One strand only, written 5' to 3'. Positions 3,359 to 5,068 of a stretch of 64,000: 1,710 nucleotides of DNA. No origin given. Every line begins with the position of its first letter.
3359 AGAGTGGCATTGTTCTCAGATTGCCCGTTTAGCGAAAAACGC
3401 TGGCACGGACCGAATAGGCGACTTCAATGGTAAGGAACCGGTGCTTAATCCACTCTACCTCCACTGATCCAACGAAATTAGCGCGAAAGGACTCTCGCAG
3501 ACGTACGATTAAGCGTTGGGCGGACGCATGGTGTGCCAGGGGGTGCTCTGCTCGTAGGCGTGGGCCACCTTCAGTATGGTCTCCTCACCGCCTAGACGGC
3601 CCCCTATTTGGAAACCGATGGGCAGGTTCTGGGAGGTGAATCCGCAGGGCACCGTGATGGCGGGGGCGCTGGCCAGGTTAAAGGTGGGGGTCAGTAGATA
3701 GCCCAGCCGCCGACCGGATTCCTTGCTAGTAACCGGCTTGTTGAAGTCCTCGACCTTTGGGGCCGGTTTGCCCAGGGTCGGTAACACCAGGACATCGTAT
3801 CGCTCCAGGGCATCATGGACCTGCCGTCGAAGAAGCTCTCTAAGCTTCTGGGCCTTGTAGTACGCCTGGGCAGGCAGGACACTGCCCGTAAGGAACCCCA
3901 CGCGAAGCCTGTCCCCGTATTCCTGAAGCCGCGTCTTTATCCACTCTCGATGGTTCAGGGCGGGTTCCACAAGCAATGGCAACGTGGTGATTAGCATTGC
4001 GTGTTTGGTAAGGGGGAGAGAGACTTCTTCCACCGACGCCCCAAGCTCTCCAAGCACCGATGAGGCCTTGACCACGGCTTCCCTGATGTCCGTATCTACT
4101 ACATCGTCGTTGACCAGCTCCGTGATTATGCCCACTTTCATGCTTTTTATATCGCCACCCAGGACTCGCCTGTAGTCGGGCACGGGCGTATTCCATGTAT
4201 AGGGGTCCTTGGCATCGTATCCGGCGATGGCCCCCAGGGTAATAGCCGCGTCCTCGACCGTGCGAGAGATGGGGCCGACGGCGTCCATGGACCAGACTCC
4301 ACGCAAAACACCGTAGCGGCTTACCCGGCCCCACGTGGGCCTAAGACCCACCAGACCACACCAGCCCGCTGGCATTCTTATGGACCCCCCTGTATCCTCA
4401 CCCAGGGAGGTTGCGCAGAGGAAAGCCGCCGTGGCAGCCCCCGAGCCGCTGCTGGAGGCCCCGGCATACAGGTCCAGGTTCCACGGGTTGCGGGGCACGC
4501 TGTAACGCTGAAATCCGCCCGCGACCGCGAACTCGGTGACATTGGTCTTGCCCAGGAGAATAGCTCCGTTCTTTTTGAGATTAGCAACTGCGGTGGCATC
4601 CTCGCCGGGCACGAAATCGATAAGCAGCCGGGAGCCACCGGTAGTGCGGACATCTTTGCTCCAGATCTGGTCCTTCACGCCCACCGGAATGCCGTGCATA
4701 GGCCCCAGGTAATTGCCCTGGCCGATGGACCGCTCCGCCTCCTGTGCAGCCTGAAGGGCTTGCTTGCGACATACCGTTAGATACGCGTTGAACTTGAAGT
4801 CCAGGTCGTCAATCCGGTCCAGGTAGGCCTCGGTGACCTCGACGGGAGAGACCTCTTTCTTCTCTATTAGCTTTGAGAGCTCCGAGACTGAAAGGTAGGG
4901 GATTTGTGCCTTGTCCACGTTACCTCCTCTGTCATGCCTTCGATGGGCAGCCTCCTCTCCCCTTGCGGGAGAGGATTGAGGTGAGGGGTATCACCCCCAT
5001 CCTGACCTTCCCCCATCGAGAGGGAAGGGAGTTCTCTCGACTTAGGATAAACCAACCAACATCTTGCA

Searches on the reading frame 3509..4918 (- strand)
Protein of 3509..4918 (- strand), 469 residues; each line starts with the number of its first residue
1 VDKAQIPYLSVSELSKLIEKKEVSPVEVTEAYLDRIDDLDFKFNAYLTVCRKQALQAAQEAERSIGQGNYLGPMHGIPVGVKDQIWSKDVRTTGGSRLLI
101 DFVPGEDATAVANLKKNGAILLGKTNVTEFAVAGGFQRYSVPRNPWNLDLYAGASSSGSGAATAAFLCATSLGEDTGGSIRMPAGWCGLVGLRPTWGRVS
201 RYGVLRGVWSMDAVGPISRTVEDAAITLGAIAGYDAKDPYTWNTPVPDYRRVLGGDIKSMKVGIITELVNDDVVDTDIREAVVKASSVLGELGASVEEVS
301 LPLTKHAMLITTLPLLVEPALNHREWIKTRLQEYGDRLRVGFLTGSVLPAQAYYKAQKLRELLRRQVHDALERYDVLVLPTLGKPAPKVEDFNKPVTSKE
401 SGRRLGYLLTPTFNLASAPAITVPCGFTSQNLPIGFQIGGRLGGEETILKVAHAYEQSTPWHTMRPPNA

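Call 20: search_protein_families(library=pfam, proteins=[window:3509-4918:-])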
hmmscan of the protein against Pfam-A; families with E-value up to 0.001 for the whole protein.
window:3509-4918:- (469 aa): 1 family
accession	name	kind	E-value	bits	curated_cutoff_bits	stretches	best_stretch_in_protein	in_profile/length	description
PF01425.27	Amidase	-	1.1e-110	371.3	27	1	27-449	1-445/445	Amidase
